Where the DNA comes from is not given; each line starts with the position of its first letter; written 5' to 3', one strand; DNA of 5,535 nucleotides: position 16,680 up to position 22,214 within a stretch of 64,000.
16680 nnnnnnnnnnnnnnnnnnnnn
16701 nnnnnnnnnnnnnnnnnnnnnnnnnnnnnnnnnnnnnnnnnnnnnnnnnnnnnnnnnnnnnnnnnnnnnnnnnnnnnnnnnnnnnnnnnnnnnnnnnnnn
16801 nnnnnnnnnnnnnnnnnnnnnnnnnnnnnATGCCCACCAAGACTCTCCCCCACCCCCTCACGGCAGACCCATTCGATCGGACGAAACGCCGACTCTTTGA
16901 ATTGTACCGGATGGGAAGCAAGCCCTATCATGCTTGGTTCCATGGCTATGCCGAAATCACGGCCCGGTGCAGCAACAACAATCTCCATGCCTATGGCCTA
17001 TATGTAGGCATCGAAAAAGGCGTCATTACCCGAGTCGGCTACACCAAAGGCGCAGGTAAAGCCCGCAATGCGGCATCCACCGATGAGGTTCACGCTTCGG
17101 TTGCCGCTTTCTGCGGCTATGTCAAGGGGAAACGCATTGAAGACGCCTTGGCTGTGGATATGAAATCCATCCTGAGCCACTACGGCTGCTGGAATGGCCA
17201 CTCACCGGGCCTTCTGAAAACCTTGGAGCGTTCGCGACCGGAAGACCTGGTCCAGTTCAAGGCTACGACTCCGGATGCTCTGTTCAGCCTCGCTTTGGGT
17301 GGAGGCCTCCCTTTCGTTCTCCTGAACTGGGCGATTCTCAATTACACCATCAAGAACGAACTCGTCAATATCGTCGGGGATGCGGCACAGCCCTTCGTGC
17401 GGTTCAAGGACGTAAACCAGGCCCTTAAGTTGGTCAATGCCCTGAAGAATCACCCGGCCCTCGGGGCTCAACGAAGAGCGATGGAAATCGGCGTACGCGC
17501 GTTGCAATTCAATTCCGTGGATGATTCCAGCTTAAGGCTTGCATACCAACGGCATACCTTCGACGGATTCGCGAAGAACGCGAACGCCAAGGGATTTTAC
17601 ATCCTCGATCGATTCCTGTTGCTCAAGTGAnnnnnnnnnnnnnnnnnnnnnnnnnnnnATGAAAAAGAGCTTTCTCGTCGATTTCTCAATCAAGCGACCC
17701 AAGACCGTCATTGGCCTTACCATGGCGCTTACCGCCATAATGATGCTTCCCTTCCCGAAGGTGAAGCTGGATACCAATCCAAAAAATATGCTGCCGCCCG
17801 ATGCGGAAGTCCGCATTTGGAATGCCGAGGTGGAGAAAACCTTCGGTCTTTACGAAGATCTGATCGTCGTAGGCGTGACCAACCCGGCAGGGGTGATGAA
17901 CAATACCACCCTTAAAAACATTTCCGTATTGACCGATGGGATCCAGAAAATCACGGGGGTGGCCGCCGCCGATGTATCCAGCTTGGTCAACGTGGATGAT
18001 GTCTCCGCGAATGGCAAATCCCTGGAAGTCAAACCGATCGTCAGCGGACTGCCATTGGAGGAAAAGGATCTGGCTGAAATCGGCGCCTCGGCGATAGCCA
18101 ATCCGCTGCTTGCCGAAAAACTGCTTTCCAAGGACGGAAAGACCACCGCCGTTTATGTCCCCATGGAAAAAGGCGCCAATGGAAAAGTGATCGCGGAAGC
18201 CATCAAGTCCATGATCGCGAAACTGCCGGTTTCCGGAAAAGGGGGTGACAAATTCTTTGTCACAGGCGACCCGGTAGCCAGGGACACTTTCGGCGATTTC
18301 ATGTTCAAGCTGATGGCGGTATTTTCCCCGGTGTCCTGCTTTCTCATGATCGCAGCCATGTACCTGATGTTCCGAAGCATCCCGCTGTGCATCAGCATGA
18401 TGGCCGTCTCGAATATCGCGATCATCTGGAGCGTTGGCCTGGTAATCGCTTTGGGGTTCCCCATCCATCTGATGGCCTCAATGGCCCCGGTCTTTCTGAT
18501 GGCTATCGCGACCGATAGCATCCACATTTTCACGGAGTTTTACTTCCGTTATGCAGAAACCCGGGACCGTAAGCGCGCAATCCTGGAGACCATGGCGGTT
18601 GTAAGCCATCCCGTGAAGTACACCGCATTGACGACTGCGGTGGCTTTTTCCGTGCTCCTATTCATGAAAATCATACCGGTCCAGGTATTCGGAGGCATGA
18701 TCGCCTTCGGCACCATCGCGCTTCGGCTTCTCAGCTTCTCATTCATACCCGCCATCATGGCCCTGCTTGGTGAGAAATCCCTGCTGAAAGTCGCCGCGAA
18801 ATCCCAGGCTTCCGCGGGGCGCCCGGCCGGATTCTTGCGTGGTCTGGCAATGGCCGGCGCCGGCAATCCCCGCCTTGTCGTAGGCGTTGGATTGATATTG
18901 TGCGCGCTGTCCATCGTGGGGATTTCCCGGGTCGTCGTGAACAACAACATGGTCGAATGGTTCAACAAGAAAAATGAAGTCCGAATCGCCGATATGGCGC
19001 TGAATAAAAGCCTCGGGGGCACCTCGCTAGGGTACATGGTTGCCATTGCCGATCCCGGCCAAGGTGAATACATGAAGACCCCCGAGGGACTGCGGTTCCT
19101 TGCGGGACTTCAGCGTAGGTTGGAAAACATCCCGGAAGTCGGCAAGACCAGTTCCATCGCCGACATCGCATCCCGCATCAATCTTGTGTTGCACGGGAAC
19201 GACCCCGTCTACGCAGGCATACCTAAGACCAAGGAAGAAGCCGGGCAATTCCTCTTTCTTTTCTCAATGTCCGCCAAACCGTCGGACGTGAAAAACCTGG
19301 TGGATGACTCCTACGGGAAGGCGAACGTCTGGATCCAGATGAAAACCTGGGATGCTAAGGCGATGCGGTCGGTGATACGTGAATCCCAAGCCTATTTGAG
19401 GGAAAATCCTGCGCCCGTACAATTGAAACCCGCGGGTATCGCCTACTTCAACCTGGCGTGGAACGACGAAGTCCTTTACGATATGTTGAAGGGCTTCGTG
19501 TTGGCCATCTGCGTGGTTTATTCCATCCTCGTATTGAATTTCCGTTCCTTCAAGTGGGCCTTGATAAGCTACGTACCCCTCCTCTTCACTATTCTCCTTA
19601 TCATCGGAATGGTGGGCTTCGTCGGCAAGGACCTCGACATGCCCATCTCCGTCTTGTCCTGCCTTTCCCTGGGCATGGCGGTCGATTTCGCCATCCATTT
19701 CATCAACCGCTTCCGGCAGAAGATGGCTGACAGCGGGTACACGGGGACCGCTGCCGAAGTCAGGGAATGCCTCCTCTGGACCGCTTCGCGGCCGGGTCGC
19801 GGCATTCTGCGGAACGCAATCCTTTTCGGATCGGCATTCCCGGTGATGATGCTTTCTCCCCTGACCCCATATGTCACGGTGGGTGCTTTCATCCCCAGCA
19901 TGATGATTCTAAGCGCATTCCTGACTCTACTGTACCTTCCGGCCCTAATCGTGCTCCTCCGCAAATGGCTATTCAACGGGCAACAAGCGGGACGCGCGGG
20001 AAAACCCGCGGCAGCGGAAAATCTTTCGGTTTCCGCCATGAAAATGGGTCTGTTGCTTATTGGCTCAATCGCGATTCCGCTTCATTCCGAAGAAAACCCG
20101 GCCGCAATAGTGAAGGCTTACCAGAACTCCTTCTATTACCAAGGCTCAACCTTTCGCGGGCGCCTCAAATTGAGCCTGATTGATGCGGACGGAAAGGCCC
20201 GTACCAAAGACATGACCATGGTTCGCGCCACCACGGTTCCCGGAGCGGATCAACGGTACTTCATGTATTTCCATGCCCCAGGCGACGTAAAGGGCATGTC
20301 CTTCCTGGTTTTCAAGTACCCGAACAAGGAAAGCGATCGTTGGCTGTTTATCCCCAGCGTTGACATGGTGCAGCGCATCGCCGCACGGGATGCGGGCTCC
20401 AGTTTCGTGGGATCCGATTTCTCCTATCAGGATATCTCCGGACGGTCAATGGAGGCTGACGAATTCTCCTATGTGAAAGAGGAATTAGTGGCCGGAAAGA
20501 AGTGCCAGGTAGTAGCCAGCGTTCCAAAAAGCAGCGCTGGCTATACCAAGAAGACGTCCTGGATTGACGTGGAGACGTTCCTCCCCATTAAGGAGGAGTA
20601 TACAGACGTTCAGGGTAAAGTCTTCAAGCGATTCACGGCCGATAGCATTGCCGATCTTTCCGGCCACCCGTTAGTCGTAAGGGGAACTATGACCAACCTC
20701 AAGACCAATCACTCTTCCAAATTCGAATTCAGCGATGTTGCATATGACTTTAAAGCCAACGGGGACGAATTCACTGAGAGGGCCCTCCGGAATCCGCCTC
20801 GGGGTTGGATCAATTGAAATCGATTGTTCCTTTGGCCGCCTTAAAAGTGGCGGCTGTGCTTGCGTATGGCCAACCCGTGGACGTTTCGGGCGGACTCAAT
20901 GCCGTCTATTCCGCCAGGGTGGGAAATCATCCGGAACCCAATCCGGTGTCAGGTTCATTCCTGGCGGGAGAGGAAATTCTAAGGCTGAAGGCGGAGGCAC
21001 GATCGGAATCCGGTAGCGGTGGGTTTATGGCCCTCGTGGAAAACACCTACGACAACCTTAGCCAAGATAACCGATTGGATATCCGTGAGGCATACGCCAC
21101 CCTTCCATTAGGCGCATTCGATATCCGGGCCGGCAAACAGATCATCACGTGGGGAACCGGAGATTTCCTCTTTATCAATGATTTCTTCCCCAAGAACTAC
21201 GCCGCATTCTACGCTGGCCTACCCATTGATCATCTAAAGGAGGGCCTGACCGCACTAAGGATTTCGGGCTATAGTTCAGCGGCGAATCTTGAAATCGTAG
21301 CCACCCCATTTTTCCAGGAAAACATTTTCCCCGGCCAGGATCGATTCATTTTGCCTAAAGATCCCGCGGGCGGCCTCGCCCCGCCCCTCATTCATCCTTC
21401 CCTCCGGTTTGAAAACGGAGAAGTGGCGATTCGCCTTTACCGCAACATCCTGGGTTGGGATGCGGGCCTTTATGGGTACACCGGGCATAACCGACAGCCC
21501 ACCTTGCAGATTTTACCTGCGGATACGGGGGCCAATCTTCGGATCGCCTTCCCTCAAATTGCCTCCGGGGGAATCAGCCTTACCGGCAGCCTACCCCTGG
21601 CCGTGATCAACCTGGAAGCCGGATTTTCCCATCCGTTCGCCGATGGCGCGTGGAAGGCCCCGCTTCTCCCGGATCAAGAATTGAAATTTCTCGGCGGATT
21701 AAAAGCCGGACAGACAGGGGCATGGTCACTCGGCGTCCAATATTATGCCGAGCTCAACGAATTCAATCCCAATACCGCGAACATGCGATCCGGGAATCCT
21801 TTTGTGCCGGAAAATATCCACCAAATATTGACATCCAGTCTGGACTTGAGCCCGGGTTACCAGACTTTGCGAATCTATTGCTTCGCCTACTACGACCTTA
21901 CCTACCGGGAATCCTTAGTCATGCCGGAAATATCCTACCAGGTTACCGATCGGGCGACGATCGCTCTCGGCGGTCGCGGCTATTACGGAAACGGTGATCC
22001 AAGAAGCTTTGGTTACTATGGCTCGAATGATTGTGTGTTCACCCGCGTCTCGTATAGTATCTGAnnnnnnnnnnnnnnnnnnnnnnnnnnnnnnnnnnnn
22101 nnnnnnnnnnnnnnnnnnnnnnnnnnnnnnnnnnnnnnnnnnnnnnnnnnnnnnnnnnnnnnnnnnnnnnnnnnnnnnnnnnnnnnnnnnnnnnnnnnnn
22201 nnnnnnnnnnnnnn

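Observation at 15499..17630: Cysteine-desulfurase-like enzyme paired with a degenerate U-type scaffold inside an ars operon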

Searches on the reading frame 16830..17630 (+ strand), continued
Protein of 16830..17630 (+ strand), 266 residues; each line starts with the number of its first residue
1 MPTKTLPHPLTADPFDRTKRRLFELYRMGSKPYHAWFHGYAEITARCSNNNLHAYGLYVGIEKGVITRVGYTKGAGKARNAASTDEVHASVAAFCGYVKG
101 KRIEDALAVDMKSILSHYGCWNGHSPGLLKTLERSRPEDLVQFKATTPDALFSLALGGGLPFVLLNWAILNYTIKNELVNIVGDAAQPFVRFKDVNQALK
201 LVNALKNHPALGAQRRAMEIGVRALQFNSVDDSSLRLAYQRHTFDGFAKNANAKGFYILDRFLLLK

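Call 50: find_encoding_contigs(protein=P0011, flank=10000, max_places=2)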
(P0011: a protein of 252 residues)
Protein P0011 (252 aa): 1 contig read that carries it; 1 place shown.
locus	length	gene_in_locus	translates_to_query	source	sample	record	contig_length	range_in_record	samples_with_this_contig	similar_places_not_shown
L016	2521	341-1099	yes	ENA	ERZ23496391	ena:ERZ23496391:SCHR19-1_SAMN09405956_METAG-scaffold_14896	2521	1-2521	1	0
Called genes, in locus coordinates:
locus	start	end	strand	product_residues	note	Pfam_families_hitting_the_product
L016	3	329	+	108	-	?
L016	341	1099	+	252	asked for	-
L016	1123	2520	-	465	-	?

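Call 51: find_encoding_contigs(protein=P0009, flank=10000, max_places=2)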
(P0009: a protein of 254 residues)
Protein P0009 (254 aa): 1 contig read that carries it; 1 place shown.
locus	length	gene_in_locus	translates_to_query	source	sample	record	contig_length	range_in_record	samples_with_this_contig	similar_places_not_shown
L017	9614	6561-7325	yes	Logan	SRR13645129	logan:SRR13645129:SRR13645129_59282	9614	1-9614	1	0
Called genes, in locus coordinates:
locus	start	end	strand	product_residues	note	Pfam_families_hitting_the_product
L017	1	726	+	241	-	?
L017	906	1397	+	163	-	PF00903:Glyoxalase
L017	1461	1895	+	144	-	PF00903:Glyoxalase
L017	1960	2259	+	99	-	-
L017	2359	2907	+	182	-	PF00903:Glyoxalase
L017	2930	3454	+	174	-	PF00903:Glyoxalase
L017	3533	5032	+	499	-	PF01209:Ubie_methyltran, PF06325:PrmA (weak), PF13489:Methyltransf_23 (weak), PF05148:Methyltransf_8 (weak), PF08241:Methyltransf_11, PF08242:Methyltransf_12, PF13649:Methyltransf_25, PF13847:Methyltransf_31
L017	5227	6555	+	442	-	PF00266:Aminotran_5, PF00155:Aminotran_1_2 (weak)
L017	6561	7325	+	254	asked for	-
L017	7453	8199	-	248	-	PF00196:GerE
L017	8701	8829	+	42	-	PF20132:DUF6522 (weak)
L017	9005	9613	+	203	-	?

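Call 70: fold_search(model_id=the predicted structure, library=viral)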
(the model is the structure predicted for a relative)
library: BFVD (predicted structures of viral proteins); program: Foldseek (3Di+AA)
matches with E <= 10: 346; with E <= 0.001: 0
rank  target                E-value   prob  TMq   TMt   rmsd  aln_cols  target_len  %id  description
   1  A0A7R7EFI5            7.2e-02  0.08  0.12  0.15  18.6       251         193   12  (no name in the UniProt tables at hand)
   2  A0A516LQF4            2.2e-01  0.05  0.12  0.11  23.7       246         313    9  (no name in the UniProt tables at hand)
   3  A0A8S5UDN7            6.2e-01  0.04  0.13  0.14  23.3       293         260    8  RecT family protein [Siphoviridae sp. ctkhg5]
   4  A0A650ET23            6.5e-01  0.05  0.12  0.20  13.8       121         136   16  Essential recombination function protein [Lactococcus phage CHPC1183]
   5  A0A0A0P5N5            6.9e-01  0.04  0.12  0.14  25.5       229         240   10  Putative recombination protein [Enterobacteria phage IME_EC2]
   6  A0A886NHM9            7.7e-01  0.08  0.14  0.20  17.4       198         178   12  (no name in the UniProt tables at hand)
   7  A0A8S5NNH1            7.7e-01  0.02  0.09  0.06  50.3       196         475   12  Collagen triple helix repeat protein (Fragment) [Siphoviridae sp. ctZAU11]
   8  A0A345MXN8            8.6e-01  0.33  0.15  0.36   3.8        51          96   10  (no name in the UniProt tables at hand)
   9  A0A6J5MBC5            8.6e-01  0.02  0.11  0.11  23.1       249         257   10  Uncharacterized protein [uncultured Caudovirales phage]
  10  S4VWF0                1.1e+00  0.02  0.12  0.08  18.2       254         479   10  Uncharacterized protein [Pandoravirus salinus]
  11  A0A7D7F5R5            1.1e+00  0.02  0.12  0.07  21.5       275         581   11  (no name in the UniProt tables at hand)
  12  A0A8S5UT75            1.2e+00  0.04  0.17  0.18  19.0       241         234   10  RNase H [Myoviridae sp. ctYA416]
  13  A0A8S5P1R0            1.2e+00  0.02  0.11  0.07  20.9       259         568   12  Uncharacterized protein [Myoviridae sp. ctLnO19]
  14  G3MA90                1.2e+00  0.02  0.12  0.13  19.3       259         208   12  Gp349 [Bacillus phage G]
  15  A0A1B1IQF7            1.3e+00  0.16  0.16  0.42   7.0        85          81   18  (no name in the UniProt tables at hand)
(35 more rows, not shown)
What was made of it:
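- The viral library gave nothing, as a negative control (call 70).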

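Call 71: find_related_loci(query=window:16830-17630:+, collection=metagenome_contigs, flank=10000)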
Query window:16830-17630:+ (266 aa) in metagenome_contigs; peptide patterns used: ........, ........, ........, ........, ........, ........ (x = any residue, [..] = any of these).
372 stretches matched a pattern; 1 encode a relative of the query (tblastn E <= 1e-3); 1 distinct loci.
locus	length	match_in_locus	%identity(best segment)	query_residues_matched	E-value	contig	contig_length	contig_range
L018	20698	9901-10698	81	1-266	2e-150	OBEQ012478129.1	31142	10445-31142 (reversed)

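Call 76: find_homologous_proteins(query=A2, max_evalue=0.001)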
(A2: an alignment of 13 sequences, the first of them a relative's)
Query A2 (13 sequences) (266 aa, profile of the alignment): 3 proteins with E <= 0.001 among 8000 candidates.
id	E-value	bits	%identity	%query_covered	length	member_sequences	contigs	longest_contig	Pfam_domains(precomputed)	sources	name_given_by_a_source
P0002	8.1e-97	342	83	100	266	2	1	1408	-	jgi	jgi:hypothetical protein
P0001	8.8e-96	338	100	100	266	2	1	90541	-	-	-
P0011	5.3e-74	267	32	84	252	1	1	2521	-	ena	-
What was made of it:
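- Tried and rejected: With the family profile, only three already-known proteins were found (call 76).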

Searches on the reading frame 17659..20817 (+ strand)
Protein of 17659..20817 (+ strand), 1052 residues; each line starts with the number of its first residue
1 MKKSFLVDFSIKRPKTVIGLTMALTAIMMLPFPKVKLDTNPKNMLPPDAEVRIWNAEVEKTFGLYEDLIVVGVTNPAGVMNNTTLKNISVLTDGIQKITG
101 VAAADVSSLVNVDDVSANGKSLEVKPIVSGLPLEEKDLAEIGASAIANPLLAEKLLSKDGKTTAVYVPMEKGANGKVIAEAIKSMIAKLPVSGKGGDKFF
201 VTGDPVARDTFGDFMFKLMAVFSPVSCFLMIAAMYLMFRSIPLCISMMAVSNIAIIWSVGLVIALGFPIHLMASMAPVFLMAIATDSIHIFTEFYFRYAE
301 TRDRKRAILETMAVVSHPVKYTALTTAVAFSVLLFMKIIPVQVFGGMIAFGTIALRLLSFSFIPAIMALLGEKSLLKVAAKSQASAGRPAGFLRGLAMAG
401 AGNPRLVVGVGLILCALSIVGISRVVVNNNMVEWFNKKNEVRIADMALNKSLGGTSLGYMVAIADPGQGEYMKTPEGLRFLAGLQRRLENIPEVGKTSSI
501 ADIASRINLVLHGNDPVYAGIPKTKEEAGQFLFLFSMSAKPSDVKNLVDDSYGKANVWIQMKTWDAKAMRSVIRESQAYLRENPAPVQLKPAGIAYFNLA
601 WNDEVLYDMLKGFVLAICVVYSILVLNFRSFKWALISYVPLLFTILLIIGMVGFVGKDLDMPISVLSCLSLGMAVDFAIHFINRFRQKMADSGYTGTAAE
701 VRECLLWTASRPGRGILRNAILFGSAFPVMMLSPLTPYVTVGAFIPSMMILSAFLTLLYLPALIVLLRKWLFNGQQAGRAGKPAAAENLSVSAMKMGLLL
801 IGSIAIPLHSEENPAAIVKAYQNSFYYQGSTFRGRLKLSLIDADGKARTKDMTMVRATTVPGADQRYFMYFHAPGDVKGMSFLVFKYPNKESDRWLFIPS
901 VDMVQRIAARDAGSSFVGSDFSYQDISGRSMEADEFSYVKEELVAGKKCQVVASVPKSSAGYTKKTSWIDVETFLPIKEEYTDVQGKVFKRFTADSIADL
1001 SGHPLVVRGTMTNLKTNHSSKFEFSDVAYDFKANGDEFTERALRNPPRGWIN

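Call 4: search_protein_families(library=pfam, proteins=[window:17659-20817:+], max_evalue=0.01)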
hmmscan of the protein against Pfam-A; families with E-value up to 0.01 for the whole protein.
window:17659-20817:+ (1052 aa): 6 families
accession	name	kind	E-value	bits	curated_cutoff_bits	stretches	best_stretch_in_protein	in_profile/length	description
PF17131.11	LolA_like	-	1.8e-50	171.6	30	1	864-1044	2-183/184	Outer membrane lipoprotein-sorting protein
PF03176.21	MMPL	-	1.6e-29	103.4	20.5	2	115-377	70-308/333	MMPL family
PF02460.24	Patched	-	7.6e-08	32.7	23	1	216-369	2-156/156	Patched SSD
PF12349.14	Sterol-sensing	-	1.1e-06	29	22.3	1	243-372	8-138/153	Sterol-sensing domain of SREBP cleavage-activation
PF03888.20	MucB_RseB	-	5.1e-05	23.4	22.3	1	936-993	103-159/178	MucB/RseB N-terminal domain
PF07044.18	DUF1329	-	0.0017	18.2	23.1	0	864-936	140-217/368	Protein of unknown function (DUF1329)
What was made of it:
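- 17659..20817 (+): MMPL/HAE3-type RND transporter fused to a LolA-like (TP_0789-like) domain. PF03176 MMPL plus PF17131 LolA_like (call 4).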

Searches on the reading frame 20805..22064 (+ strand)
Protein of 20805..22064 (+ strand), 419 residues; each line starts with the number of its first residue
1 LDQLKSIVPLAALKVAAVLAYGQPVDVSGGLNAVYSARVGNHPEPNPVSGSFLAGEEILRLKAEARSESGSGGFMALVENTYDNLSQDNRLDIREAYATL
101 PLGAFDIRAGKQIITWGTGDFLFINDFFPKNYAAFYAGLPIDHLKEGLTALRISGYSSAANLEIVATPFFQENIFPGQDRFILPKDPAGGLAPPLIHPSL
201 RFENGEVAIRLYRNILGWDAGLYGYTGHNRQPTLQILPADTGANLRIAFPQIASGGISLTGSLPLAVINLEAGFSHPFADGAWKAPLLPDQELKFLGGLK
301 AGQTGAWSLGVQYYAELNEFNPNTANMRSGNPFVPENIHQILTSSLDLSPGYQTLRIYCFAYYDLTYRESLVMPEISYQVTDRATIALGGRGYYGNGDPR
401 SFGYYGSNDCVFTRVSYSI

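Call 4: search_protein_families(library=pfam, proteins=[window:20805-22064:+], max_evalue=0.01)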
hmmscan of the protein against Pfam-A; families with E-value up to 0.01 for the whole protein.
window:20805-22064:+ (419 aa): 2 families
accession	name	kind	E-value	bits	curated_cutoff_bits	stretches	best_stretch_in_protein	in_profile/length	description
PF06980.17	DUF1302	-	1.7e-08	34.4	23.2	1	67-391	132-359/541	Protein of unknown function (DUF1302)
PF14052.12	Caps_assemb_Wzi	-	0.0034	16.9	30.1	1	69-119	43-96/392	Capsule assembly protein Wzi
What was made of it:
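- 20805..22064 (+): putative outer-membrane protein (weak DUF1302 similarity). PF06980 at 1.7e-08 (call 4).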
